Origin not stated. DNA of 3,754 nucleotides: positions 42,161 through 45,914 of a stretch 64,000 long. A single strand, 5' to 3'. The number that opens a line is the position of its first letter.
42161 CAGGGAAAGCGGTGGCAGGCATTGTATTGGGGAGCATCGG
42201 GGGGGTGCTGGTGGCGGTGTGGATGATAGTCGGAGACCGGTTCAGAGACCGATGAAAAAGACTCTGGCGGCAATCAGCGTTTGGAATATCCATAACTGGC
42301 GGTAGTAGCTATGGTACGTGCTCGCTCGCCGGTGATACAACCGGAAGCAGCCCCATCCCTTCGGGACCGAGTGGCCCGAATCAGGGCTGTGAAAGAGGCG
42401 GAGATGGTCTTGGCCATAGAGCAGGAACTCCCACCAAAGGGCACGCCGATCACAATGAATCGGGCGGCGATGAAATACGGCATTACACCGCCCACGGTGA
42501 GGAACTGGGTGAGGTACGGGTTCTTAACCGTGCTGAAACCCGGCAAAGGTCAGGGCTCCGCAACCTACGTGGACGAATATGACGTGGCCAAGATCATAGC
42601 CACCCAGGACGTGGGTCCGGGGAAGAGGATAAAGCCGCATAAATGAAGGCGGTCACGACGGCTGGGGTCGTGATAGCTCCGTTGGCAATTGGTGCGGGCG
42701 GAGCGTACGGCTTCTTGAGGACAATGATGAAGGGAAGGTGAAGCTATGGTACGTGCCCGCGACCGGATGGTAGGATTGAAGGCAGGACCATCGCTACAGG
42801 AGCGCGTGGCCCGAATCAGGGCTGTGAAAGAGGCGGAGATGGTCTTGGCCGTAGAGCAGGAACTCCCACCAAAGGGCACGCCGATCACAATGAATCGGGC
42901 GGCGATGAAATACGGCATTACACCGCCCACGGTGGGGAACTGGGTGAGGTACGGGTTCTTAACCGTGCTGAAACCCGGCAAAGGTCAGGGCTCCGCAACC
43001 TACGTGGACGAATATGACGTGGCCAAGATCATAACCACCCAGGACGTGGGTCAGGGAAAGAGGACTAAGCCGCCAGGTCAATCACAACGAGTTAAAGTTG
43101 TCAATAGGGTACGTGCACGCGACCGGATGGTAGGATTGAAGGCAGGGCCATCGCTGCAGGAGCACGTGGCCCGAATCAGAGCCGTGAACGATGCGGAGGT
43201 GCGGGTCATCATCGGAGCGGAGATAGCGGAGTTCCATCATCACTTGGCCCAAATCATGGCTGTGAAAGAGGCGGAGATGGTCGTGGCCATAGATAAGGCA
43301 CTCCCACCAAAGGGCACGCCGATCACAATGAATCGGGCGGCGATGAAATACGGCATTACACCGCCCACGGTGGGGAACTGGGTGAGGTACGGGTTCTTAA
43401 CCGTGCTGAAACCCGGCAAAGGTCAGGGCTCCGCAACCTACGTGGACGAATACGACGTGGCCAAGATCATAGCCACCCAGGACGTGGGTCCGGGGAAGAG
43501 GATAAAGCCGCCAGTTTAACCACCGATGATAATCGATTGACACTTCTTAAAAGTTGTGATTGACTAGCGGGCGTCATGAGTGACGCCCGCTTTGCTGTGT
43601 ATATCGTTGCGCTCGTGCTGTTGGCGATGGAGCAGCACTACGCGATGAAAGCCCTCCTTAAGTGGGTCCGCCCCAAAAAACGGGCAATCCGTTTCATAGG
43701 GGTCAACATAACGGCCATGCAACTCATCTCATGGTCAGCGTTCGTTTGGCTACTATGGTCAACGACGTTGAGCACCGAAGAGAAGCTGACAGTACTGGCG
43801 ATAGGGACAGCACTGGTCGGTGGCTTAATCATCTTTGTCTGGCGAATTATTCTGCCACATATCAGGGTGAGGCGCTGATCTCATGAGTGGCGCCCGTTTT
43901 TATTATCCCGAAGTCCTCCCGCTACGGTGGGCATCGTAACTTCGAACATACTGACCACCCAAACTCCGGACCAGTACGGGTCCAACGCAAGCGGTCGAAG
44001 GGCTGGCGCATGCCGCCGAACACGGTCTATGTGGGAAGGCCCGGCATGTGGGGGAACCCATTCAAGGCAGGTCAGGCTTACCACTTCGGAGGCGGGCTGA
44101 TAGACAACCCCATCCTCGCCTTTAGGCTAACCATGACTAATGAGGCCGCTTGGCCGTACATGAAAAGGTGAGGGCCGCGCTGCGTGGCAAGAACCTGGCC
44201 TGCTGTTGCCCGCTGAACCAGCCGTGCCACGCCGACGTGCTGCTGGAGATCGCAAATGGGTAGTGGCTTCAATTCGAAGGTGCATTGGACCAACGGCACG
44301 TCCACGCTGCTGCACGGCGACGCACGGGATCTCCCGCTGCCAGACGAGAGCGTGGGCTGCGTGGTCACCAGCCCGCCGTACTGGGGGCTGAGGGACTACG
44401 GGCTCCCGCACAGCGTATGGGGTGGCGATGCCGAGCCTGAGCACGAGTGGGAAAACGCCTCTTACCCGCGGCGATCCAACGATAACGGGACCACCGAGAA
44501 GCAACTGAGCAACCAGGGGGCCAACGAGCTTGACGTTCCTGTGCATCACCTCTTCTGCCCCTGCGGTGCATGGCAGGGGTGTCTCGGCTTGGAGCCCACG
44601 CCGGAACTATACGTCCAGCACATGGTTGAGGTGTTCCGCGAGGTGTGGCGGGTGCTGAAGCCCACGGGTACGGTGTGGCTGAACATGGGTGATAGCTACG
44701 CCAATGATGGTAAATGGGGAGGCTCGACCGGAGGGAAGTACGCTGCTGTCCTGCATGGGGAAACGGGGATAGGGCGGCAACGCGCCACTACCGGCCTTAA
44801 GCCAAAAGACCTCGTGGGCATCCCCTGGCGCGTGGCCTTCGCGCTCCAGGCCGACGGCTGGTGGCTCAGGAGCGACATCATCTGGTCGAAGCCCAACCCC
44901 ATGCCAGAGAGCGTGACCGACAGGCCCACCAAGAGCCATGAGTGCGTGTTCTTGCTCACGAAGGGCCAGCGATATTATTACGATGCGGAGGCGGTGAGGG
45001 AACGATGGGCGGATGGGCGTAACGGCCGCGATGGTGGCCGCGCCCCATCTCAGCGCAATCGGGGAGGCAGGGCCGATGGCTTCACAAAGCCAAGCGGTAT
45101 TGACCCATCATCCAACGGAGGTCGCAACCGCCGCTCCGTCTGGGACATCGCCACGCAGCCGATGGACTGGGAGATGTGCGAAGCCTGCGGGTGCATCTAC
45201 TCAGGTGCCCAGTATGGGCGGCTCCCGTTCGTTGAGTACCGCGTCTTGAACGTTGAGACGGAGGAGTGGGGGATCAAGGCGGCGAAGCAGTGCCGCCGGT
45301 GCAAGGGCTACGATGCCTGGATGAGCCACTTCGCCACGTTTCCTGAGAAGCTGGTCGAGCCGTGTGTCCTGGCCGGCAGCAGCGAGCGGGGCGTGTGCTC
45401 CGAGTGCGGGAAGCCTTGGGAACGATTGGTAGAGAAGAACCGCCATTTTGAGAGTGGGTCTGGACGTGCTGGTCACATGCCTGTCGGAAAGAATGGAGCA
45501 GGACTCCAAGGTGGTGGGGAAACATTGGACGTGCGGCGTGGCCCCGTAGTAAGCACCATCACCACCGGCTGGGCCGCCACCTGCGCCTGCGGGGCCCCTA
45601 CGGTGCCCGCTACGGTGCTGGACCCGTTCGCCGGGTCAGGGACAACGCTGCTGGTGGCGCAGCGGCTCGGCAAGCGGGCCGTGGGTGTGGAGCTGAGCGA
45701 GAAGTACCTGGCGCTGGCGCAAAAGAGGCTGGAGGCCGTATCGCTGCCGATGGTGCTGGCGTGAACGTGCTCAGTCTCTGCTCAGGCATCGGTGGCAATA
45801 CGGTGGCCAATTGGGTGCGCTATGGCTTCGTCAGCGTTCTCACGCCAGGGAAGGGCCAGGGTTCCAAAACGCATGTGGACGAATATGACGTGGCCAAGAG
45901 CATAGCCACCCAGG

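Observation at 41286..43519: Mosaic tandem array of 'S' membrane-peptide and 'H' excisionase-like genes directly 3' of tRNA-Asp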

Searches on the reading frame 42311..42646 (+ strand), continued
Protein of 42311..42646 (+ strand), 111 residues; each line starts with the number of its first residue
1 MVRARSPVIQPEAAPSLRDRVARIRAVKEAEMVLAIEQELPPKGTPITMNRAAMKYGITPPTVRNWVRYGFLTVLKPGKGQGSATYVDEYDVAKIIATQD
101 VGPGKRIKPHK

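Call 76: search_protein_families(library=pfam, max_evalue=0.01, proteins=[L004:15158-16540:+, L004:11753-13216:+, L004:13213-13920:+, L003:12732-13520:+, L003:14109-14576:+, L001:15966-16781:+, L001:17694-18491:+, L001:18555-19121:+])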
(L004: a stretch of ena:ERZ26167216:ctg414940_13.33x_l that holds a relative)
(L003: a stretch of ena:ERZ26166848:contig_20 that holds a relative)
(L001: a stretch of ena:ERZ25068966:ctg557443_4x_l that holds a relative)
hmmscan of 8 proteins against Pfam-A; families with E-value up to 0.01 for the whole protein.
L004:15158-16540:+ (461 aa): 3 families
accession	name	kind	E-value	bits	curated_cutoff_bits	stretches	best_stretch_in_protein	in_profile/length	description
PF02195.25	ParB_N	-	2.5e-14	53.5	26.3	1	114-206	6-93/95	ParB N-terminal domain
PF17762.8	HTH_ParB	-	5.3e-13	49.4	22.6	1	210-294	1-83/102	ParB HTH domain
PF23125.1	Xre-MbcA-ParS_M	-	0.0039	17.3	27.8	0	58-80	3-25/51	Antitoxin Xre/MbcA/ParS-like, middle domain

L004:11753-13216:+ (487 aa): 4 families
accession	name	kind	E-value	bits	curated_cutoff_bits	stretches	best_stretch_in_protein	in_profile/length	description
PF13730.12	HTH_36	-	1.3e-13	51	25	1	64-113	4-53/55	Helix-turn-helix domain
PF15757.10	Amelotin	-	0.00014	21.9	27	0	270-322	118-170/195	Amelotin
PF22178.3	Gp5_trimer_C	-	0.00024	21.6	30.9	0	231-298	35-102/112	Bacteriophage T4 gp5 C-terminal trimerisation domain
PF12802.13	MarR_2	-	0.0084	16.7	27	0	64-120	4-55/61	MarR family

L004:13213-13920:+ (235 aa): 5 families
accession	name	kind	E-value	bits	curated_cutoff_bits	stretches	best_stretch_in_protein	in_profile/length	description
PF01695.23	IstB_IS21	-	4.9e-07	29.9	24.1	0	118-214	120-214/238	IstB-like ATP binding protein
PF00308.24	Bac_DnaA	-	3.6e-05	24.4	23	1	39-95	4-62/162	Bacterial DnaA ATPAse domain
PF13191.12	AAA_16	-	0.0021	19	32.6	1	57-185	15-118/167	AAA ATPase domain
PF06414.18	Zeta_toxin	-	0.0088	15.9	22.3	0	61-91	10-40/199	Zeta toxin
PF02367.23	TsaE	-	0.0094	16.3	26.6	0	55-91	8-45/128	Threonylcarbamoyl adenosine biosynthesis protein TsaE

L003:12732-13520:+ (262 aa): 3 families
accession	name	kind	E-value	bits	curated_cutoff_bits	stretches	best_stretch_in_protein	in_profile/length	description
PF01844.29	HNH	-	0.00017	22.1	21.4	1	25-65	1-42/47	HNH endonuclease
PF02945.21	Endonuclease_7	-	0.0005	20.4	23.6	1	10-72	11-68/82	Recombination endonuclease VII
PF13392.12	HNH_3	-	0.0014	18.7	24.8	1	36-59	16-39/46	HNH endonuclease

L003:14109-14576:+ (155 aa): 0 families

L001:15966-16781:+ (271 aa): 0 families

L001:17694-18491:+ (265 aa): 0 families

L001:18555-19121:+ (188 aa): 0 families

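Call 88: find_encoding_contigs(protein=P0009, flank=10000, max_places=3)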
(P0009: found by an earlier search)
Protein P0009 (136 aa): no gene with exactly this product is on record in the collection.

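Call 90: search_protein_families(library=padloc, max_evalue=0.001, proteins=[window:42311-42646:+])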
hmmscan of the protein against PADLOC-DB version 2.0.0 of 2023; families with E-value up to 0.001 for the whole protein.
window:42311-42646:+ (111 aa): 0 families

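Call 91: search_protein_families(library=ncbifam, max_evalue=0.01, proteins=[window:42311-42646:+, P0012, P0010])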
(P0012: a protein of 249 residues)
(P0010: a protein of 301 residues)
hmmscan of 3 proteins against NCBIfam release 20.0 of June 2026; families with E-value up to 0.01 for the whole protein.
window:42311-42646:+ (111 aa): 0 families

P0012 (249 aa): 5 families
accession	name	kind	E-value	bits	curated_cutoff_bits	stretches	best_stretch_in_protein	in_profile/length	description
NF047595.1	IS66_ISRel24_TnpA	equivalog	0.00046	20.8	74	0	184-208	22-46/113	IS66-like element accessory protein TnpA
NF033518.0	transpos_IS607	equivalog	0.0013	18.3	110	0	189-222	3-36/187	IS607 family transposase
NF033545.0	transpos_IS630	equivalog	0.0024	17.4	100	0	186-238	15-70/299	IS630 family transposase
TIGR01764.1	excise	domain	0.0027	18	28.8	0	184-220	2-37/49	excisionase family DNA-binding protein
NF033577.2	transpos_IS481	equivalog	0.0033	17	224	0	185-208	15-38/284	IS481 family transposase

P0010 (301 aa): 9 families
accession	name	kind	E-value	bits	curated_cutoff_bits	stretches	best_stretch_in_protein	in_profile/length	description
NF033518.0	transpos_IS607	equivalog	1.6e-06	27.8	110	0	93-140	2-46/187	IS607 family transposase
NF033545.0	transpos_IS630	equivalog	5.7e-06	26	100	0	235-285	14-67/299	IS630 family transposase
NF033787.1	HTH_BldC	subfamily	1.3e-05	24.9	77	0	89-115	3-29/49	BldC family transcriptional regulator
NF047595.1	IS66_ISRel24_TnpA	equivalog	4.9e-05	23.9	74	0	89-111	22-44/113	IS66-like element accessory protein TnpA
TIGR01764.1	excise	domain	0.00019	21.7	28.8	0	89-112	2-25/49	excisionase family DNA-binding protein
NF033516.0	transpos_IS3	equivalog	0.00024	20.5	160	0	90-110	16-36/369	IS3 family transposase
NF047375.1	HeatShock_HspR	equivalog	0.00037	20.4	105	0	90-136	5-48/92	heat shock protein transcriptional repressor HspR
NF007917.1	PRK10632.1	equivalog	0.0013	18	425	0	152-184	201-233/303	HTH-type transcriptional activator AaeR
NF033577.2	transpos_IS481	equivalog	0.0019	17.8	224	0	235-255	15-35/284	IS481 family transposase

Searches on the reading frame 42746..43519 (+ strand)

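Call 11: search_protein_families(library=pfam, max_evalue=1, proteins=[window:42746-43519:+])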
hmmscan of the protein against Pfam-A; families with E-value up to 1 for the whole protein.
window:42746-43519:+ (257 aa): 12 families
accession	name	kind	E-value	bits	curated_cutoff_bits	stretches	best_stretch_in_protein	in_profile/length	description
PF05225.22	HTH_psq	-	5.6e-05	23.2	20.4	2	29-61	2-31/45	helix-turn-helix, Psq domain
PF12728.13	HTH_17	-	0.00019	22.1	27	1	199-245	8-50/51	Helix-turn-helix domain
PF01973.23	MptE-like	-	0.0014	18.9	34.6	0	13-40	33-60/171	6-hydroxymethylpterin diphosphokinase MptE-like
PF13297.11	SDE2_2C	-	0.0024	18.1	26.6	1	9-31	49-71/82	Replication stress response SDE2 C-terminal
PF13518.12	HTH_28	-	0.0087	16.6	25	0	50-68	16-34/52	Helix-turn-helix domain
PF23940.1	DUF7275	-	0.015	15.6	27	0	21-55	115-152/188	Domain of unknown function (DUF7275)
PF05222.21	AlaDh_PNT_N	-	0.016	15.8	30.4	0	57-93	14-50/136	Alanine dehydrogenase/PNT, N-terminal domain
PF13411.12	MerR_1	-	0.053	14.1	21.6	0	48-86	2-38/69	MerR HTH family regulatory protein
PF00126.33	HTH_1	-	0.11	12.9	26.6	0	49-67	16-34/60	Bacterial regulatory helix-turn-helix protein, lysR family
PF06465.18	DUF1087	-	0.18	12.4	22.8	0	88-107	33-52/63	CHD subfamily II, DUF1087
PF01381.28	HTH_3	-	0.19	12.2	23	0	47-68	10-31/55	Helix-turn-helix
PF13384.12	HTH_23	-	0.19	12.1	24.6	0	52-68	23-39/50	Homeodomain-like domain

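Call 12: search_protein_families(library=phrogs, max_evalue=0.1, proteins=[window:42746-43519:+])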
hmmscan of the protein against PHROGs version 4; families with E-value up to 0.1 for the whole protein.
window:42746-43519:+ (257 aa): 14 families
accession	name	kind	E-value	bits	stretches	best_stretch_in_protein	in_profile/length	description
phrog_2474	-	transcription regulation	7.6e-08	33.3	2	45-96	47-96/118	MerR-like transcriptional regulator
phrog_66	-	integration and excision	8.9e-08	33.2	2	28-119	75-160/412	excisionase and transcriptional regulator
phrog_1729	-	unknown function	7.4e-07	30.3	2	44-79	90-125/142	-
phrog_57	-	head and packaging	4e-05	24.6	0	47-109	13-74/199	terminase small subunit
phrog_2907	-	integration and excision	8.5e-05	24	0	46-75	6-35/117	excisionase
phrog_1864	-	unknown function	8.9e-05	23.3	0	194-225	22-53/73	-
phrog_4151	-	DNA, RNA and nucleotide metabolism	0.005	17.7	0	51-68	25-42/154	DNA binding protein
phrog_4745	-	DNA, RNA and nucleotide metabolism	0.0055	17.5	0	37-81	24-67/107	DNA binding protein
phrog_16239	-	DNA, RNA and nucleotide metabolism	0.029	15.7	0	173-205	51-82/98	HTH DNA binding protein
phrog_575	-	integration and excision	0.036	15.2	0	194-236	15-57/71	Cox-like excisionase and repressor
phrog_28156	-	unknown function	0.046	14.8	0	47-75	10-38/156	-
phrog_19137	-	unknown function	0.05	15.1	0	128-185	45-101/106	-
phrog_15841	-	unknown function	0.065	14.4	0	56-92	80-116/132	-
phrog_8008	-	DNA, RNA and nucleotide metabolism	0.085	13.6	0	56-73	24-41/66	DNA binding protein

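Call 90: search_protein_families(library=padloc, max_evalue=0.001, proteins=[window:42746-43519:+])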
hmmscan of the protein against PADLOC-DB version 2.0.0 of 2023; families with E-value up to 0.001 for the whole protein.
window:42746-43519:+ (257 aa): 0 families

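Call 91: search_protein_families(library=ncbifam, max_evalue=0.01, proteins=[window:42746-43519:+])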
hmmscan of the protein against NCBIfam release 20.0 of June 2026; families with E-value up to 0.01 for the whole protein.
window:42746-43519:+ (257 aa): 5 families
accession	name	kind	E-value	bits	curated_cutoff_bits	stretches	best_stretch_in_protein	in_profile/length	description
NF000930.0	PRK00092.2-2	equivalog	5e-06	26.4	150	1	122-180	95-151/179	ribosome maturation factor RimP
TIGR00518.1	alaDH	equivalog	0.0002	20.5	391.85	0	192-245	6-61/370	alanine dehydrogenase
TIGR03244.1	arg_catab_AstA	equivalog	0.00099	18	391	0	132-177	252-297/336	arginine N-succinyltransferase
NF033518.0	transpos_IS607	equivalog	0.0017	18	110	0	52-131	3-71/187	IS607 family transposase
TIGR03243.1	arg_catab_AOST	subfamily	0.0034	16.4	284.35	0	133-198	253-317/335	arginine and ornithine succinyltransferase subunits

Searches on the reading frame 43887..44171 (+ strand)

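Call 11: search_protein_families(library=pfam, max_evalue=1, proteins=[window:43887-44171:+])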
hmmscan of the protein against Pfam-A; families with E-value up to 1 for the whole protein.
window:43887-44171:+ (94 aa): 1 family
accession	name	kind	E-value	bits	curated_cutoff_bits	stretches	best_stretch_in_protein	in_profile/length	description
PF14216.11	DUF4326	-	2.7e-08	34.8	25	1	35-70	1-31/82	Domain of unknown function (DUF4326)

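Call 12: search_protein_families(library=phrogs, max_evalue=0.1, proteins=[window:43887-44171:+])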
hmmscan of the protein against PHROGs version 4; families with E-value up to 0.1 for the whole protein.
window:43887-44171:+ (94 aa): 2 families
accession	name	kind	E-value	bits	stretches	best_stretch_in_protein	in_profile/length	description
phrog_464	-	unknown function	6.3e-14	53.3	1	29-63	192-225/322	unknown function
phrog_32227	-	unknown function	3.7e-11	44.2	1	29-61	110-142/230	-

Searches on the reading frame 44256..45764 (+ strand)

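Call 11: search_protein_families(library=pfam, max_evalue=1, proteins=[window:44256-45764:+])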
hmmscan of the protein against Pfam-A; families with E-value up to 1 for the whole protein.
window:44256-45764:+ (502 aa): 6 families
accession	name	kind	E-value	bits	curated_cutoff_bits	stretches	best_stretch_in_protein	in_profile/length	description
PF01555.25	N6_N4_Mtase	-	2.8e-41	142.3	26.7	2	35-380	3-184/221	DNA methylase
PF08241.18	Methyltransf_11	-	3.4e-09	37.7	21.2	1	459-496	5-42/95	Methyltransferase domain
PF13649.12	Methyltransf_25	-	1.4e-07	32.6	27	1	454-494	1-43/97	Methyltransferase domain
PF01170.24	UPF0020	-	0.00088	19.5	22.3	1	16-42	105-131/197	RMKL-like, methyltransferase domain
PF13847.12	Methyltransf_31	-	0.0029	17.8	27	1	453-493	6-49/145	Methyltransferase domain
PF08242.18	Methyltransf_12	-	0.22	12.7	30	0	459-495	5-43/98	Methyltransferase domain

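Call 12: search_protein_families(library=phrogs, max_evalue=0.1, proteins=[window:44256-45764:+])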
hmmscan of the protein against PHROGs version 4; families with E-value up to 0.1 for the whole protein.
window:44256-45764:+ (502 aa): 15 families
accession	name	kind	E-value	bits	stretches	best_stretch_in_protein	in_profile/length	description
phrog_67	-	other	2.5e-63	216.3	1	8-499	116-350/743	DNA methyltransferase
phrog_498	-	other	1.5e-13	51.1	1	453-494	381-422/633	DNA methyltransferase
phrog_3008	-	other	8.4e-13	49.1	1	453-494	172-213/244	DNA methyltransferase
phrog_12517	-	unknown function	2.3e-09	37.9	1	453-494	108-149/316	-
phrog_18146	-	other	1.5e-08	35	1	452-482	71-101/452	DNA methyltransferase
phrog_10183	-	other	2.2e-07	30.5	1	452-495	117-160/889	DNA methyltransferase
phrog_6025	-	other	7.9e-07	29.9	1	15-45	11-43/192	DNA methyltransferase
phrog_8769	-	other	2.7e-06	28.1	1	453-493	14-54/71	methyltransferase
phrog_23085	-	unknown function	5e-06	27.2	1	452-491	65-104/138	-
phrog_23148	-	unknown function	0.00013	23.1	1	450-494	104-148/165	-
phrog_6952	-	other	0.00017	22.5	1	453-492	136-175/181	DNA methyltransferase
phrog_18293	-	other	0.00041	21.3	1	453-493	68-108/119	methyltransferase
phrog_16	-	DNA, RNA and nucleotide metabolism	0.00052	19.3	1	453-493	870-910/986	DNA helicase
phrog_23522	-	unknown function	0.0056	17.3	0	452-493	53-94/273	-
phrog_954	-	other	0.021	15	0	120-144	143-167/229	DNA methyltransferase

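Call 90: search_protein_families(library=padloc, max_evalue=0.001, proteins=[window:44256-45764:+])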
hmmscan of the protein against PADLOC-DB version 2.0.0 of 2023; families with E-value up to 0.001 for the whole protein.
window:44256-45764:+ (502 aa): 49 families (the best 25 are shown)
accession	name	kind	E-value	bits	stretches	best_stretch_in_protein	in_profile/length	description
PDLC03387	MTase_II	-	2.2e-85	284.3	4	108-303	50-210/289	Type II methyltransferase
PDLC03252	MTase_II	-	3e-61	205.7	3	110-255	131-272/365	Type II methyltransferase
PDLC03336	MTase_II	-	6.8e-44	148.6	3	109-249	68-192/421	Type II methyltransferase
PDLC03316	MTase_II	-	1.5e-39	134.1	4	184-273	117-206/390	Type II methyltransferase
PDLC03309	MTase_II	-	6.1e-38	128.6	3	86-253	102-269/353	Type II methyltransferase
PDLC03353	MTase_II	-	1.1e-22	78.8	2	452-494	210-252/260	Type II methyltransferase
PDLC03371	MTase_II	-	3.2e-22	77.3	2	453-494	213-254/260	Type II methyltransferase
PDLC03303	MTase_II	-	2.8e-20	70.4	2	185-242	90-147/668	Type II methyltransferase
PDLC03216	MTase_II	-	3.6e-20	70.3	2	453-495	216-258/364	Type II methyltransferase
PDLC03738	oMTase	-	4.1e-20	69.8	2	453-496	226-269/376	orphan methyltransferase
PDLC03259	MTase_II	-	1.2e-19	68.5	3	450-492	213-255/423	Type II methyltransferase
PDLC03299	MTase_II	-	6.7e-18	63.2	1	453-495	218-260/296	Type II methyltransferase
PDLC03320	MTase_II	-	4.6e-14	50.3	1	452-496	234-278/289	Type II methyltransferase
PDLC03283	MTase_II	-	8.1e-14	49.6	1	452-495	231-274/352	Type II methyltransferase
PDLC03228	MTase_II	-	1.3e-13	49.3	1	452-500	165-213/227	Type II methyltransferase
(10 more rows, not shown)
